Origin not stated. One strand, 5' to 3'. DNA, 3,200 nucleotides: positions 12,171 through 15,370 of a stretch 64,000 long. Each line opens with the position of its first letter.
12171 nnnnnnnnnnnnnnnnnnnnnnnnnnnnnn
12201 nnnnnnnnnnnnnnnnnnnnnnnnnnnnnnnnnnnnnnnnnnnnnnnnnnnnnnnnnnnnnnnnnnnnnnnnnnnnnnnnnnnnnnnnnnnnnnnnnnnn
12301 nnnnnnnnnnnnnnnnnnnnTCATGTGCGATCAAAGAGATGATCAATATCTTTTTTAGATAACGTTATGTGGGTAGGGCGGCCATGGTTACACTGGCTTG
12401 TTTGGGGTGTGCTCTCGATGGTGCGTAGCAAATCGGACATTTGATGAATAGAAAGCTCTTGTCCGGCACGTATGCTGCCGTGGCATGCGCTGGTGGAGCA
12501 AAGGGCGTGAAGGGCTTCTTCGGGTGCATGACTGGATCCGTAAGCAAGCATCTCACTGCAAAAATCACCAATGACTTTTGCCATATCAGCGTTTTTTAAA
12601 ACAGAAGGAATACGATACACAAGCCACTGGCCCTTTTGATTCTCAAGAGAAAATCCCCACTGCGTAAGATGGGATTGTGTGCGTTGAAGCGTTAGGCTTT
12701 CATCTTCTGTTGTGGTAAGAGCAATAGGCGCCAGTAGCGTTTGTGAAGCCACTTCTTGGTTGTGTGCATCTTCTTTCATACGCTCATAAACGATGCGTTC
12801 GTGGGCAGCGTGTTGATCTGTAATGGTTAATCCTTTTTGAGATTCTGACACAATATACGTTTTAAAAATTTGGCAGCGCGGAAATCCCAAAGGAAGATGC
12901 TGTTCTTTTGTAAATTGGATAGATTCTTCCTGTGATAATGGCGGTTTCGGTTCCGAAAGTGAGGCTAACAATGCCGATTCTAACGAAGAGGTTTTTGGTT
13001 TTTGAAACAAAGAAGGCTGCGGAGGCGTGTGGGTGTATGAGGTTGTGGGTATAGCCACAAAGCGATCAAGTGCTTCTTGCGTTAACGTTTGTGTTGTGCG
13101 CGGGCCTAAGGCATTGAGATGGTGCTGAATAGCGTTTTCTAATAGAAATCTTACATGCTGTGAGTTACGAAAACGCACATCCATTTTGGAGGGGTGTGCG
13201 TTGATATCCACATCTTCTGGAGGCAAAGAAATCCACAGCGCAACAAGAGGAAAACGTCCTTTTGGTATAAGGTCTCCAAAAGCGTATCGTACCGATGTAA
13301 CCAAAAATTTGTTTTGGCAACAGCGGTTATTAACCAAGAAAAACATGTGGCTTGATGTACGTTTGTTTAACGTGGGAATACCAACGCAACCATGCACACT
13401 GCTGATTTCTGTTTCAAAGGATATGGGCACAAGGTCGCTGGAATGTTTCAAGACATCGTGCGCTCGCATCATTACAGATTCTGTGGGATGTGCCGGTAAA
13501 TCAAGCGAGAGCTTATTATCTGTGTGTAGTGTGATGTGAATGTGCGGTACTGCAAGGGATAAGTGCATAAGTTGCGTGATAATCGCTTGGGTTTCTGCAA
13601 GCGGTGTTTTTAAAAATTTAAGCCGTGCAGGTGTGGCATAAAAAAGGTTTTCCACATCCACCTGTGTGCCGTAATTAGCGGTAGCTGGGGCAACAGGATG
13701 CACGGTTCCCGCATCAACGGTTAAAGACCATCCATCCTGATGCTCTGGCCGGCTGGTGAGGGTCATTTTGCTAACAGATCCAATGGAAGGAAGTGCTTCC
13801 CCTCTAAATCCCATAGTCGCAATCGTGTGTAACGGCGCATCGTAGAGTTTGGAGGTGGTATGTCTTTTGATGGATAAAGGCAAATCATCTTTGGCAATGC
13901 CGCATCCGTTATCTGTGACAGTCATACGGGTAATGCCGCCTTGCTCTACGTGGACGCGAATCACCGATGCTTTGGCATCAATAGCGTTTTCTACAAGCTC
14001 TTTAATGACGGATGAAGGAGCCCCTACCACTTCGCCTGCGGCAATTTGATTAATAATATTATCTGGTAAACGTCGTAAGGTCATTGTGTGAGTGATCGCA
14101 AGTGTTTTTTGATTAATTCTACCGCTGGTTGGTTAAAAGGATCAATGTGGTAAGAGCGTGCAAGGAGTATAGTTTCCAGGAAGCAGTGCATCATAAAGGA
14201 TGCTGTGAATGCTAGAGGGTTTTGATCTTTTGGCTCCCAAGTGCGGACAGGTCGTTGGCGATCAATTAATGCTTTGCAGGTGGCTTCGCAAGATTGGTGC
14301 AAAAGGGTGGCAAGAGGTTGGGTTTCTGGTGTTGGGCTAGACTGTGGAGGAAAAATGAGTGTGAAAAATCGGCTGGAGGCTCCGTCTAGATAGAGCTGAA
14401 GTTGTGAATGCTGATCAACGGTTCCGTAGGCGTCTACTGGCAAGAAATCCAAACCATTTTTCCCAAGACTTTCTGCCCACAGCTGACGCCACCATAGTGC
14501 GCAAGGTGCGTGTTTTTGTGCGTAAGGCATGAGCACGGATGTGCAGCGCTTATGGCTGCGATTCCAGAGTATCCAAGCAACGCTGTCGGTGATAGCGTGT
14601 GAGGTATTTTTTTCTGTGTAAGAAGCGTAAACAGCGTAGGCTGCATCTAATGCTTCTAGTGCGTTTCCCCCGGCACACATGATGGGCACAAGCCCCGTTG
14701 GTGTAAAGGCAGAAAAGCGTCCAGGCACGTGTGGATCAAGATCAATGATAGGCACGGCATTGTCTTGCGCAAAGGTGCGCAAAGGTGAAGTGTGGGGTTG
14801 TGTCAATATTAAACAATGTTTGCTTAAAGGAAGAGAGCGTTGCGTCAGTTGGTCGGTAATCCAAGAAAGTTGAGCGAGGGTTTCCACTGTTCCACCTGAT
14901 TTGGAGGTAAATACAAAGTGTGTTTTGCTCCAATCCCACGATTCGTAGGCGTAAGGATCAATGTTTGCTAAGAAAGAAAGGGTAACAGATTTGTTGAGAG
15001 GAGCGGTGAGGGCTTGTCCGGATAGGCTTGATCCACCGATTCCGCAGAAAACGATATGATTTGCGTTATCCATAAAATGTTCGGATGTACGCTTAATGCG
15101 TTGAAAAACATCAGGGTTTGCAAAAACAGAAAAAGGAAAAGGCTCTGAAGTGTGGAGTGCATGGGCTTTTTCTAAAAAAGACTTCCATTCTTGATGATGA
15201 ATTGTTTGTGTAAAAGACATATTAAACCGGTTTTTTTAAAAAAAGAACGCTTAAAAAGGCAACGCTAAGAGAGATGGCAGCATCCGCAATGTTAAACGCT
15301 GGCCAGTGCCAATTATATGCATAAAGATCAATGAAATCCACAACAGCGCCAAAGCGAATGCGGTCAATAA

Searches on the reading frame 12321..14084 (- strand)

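Call 95: search_protein_families(library=pfam, proteins=[window:12321-14084:-], max_evalue=0.00001)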
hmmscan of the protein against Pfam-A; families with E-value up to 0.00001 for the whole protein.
window:12321-14084:- (587 aa): 4 families
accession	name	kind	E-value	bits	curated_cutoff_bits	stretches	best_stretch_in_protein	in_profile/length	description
PF08676.16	MutL_C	-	6e-36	123.7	25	1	404-544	2-142/142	MutL C terminal dimerisation domain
PF01119.25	DNA_mis_repair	-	1.6e-27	95.9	26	1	215-323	10-118/119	DNA mismatch repair protein, C-terminal domain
PF13589.12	HATPase_c_3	-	3e-11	43.9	25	1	25-126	5-106/137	Histidine kinase-, DNA gyrase B-, and HSP90-like ATPase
PF02518.31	HATPase_c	-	5.9e-10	40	26.4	1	25-77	8-63/111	Histidine kinase-, DNA gyrase B-, and HSP90-like ATPase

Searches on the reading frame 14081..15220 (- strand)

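Call 95: search_protein_families(library=pfam, proteins=[window:14081-15220:-], max_evalue=0.00001)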
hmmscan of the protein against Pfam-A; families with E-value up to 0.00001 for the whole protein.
window:14081-15220:- (379 aa): 1 family
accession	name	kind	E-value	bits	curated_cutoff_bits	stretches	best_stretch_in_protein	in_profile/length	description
PF00342.24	PGI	-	1.3e-09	37.7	22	1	52-255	95-309/486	Phosphoglucose isomerase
